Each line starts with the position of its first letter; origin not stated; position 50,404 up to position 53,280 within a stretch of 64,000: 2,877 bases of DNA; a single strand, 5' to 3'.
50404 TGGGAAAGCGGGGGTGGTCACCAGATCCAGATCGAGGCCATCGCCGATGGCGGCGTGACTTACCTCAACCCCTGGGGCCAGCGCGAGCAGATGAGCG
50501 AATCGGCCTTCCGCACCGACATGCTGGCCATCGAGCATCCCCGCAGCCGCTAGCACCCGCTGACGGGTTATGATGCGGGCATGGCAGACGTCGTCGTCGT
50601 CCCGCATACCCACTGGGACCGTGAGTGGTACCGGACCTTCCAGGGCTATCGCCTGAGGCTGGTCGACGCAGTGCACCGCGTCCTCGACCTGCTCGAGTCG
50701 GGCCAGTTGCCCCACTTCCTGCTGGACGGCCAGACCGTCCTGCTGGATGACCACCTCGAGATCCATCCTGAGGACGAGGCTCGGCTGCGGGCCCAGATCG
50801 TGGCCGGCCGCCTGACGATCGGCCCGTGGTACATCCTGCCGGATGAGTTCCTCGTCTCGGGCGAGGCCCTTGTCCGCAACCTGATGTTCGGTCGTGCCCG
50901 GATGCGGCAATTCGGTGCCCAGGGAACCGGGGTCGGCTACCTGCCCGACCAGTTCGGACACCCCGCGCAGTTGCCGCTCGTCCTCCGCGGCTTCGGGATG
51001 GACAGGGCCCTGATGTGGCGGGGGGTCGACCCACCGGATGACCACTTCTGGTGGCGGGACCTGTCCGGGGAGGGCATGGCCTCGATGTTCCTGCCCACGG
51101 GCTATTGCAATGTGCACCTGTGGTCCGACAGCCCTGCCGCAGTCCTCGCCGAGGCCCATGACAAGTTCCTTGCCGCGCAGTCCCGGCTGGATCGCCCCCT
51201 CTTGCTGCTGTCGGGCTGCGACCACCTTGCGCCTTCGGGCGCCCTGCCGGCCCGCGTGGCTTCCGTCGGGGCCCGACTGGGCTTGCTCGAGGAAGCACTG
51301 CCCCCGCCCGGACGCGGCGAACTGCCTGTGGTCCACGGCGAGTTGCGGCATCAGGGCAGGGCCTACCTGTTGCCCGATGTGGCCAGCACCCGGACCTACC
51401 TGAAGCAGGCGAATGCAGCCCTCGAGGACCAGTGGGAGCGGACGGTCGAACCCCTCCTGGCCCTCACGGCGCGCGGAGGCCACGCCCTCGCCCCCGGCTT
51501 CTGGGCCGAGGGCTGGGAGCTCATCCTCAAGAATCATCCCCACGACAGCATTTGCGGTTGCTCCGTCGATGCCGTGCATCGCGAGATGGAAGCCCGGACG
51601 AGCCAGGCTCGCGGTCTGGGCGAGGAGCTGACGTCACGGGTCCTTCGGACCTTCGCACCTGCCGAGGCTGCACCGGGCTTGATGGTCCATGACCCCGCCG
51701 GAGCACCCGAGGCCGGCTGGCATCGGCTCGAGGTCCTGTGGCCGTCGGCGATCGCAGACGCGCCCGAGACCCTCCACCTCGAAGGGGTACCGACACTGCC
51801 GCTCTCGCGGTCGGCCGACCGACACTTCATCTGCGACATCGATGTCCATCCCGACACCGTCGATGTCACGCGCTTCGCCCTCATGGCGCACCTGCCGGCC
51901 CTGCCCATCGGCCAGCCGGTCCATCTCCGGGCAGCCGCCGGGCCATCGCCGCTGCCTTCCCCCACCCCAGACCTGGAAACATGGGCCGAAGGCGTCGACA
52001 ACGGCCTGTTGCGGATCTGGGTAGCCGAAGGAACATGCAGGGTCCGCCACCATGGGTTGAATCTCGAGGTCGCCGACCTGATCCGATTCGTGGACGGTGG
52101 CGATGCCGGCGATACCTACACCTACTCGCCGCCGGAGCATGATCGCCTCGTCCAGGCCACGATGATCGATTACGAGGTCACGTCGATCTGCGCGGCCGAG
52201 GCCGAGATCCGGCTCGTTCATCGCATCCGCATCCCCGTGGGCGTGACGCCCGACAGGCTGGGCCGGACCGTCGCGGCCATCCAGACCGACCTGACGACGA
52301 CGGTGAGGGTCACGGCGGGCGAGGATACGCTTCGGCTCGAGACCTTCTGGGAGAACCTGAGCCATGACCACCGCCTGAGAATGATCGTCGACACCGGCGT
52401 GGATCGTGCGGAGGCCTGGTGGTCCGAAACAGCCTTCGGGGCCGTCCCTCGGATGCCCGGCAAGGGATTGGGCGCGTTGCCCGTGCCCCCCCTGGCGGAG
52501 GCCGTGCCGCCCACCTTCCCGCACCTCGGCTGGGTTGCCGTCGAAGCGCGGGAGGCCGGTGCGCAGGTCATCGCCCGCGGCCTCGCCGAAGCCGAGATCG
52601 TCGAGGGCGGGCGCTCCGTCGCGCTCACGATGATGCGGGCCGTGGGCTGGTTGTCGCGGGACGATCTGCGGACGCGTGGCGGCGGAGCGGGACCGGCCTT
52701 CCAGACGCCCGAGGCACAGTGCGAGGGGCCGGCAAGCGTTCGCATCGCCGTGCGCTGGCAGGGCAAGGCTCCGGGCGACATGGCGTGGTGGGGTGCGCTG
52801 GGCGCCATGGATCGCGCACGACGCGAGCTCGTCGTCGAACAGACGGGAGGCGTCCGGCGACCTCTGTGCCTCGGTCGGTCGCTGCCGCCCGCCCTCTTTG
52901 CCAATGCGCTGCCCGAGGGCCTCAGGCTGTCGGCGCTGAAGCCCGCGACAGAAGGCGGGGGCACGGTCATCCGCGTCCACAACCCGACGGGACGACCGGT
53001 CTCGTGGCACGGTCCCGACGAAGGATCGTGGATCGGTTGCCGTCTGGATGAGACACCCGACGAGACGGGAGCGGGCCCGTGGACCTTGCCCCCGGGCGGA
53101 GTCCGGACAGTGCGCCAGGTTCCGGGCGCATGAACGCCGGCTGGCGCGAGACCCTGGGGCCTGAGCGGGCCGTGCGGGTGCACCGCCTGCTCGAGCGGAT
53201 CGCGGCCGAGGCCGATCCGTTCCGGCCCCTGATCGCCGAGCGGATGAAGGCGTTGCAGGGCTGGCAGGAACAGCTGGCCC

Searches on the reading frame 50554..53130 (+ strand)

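Call 8: search_protein_families(library=pfam, proteins=[window:50554-53130:+], max_evalue=0.001)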
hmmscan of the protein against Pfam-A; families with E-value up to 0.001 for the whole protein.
window:50554-53130:+ (859 aa): 2 families
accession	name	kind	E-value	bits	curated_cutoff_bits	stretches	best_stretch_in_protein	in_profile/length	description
PF01074.27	Glyco_hydro_38N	-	1.2e-27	97.5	25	1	13-223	2-217/270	Glycosyl hydrolases family 38 N-terminal domain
PF09261.16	Alpha-mann_mid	-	3.3e-08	33.9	31.1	1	275-365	5-94/96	Alpha mannosidase middle domain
